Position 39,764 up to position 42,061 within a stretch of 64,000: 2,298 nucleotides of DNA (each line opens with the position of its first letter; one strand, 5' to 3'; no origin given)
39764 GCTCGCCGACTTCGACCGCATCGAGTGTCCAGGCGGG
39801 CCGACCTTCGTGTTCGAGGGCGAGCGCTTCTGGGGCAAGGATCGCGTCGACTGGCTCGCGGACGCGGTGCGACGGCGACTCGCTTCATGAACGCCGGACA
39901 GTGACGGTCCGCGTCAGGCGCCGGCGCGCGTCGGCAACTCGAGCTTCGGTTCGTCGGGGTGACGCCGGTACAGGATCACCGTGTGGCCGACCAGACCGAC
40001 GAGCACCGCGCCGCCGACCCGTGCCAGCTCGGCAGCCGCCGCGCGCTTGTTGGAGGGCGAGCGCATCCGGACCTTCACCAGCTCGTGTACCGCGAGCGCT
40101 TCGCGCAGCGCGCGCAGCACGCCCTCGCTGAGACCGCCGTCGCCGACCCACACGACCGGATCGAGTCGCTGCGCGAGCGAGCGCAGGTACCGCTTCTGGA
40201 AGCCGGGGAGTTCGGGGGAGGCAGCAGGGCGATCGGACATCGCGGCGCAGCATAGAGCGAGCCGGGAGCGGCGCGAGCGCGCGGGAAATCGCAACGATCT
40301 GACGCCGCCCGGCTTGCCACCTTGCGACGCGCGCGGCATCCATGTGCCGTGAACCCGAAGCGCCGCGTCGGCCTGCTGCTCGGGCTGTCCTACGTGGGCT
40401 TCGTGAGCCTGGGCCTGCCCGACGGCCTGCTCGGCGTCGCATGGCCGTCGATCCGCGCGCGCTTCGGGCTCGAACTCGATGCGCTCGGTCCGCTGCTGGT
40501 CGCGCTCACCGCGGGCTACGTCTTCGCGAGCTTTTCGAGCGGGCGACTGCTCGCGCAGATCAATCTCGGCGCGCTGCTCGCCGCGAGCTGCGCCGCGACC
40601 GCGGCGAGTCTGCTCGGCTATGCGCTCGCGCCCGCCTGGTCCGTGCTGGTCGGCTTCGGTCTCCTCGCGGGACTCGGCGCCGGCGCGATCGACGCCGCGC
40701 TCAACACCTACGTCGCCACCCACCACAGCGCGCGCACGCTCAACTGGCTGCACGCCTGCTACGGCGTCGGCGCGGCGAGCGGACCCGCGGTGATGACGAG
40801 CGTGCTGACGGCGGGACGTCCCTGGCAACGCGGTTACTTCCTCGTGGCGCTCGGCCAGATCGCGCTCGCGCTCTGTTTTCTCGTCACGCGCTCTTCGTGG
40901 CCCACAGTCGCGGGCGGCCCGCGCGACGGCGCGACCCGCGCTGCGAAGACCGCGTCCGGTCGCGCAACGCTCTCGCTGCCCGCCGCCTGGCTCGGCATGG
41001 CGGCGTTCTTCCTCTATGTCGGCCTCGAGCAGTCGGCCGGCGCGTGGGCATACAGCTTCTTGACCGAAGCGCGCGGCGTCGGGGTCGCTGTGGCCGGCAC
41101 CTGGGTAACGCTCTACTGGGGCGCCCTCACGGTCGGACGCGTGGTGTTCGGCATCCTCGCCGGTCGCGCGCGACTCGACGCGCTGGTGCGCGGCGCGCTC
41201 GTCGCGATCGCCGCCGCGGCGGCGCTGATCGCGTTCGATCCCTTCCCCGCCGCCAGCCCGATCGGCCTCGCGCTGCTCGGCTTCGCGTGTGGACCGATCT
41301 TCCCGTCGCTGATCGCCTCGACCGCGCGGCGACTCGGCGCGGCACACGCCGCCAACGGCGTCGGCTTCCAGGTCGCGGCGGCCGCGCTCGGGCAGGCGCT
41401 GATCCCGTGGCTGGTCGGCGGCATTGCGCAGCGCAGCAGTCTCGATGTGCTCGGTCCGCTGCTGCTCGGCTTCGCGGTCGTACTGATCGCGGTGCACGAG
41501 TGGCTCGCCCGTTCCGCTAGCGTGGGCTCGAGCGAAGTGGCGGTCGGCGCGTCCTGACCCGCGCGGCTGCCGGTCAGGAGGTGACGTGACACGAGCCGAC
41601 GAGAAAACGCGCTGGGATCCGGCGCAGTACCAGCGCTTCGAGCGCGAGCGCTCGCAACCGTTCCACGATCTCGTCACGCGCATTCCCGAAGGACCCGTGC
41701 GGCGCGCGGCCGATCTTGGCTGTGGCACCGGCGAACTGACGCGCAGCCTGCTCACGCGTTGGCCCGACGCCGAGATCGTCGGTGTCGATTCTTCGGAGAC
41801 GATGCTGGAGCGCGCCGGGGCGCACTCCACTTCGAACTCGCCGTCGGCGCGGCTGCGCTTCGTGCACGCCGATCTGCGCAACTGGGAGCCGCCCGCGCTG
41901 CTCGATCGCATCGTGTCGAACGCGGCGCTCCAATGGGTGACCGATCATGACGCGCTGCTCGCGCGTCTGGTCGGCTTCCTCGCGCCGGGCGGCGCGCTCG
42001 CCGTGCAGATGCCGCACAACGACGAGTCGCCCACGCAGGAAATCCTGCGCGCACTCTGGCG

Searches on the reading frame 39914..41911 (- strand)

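Call 34: search_protein_families(library=pfam, proteins=[window:39914-41911:-], max_evalue=0.00001)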
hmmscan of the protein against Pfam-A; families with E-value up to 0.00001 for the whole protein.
window:39914-41911:- (665 aa): 1 family
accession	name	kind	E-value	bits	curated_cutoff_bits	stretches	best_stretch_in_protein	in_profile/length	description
PF01985.26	CRS1_YhbY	-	6.5e-21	74.9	27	1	570-649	3-84/84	CRS1 / YhbY (CRM) domain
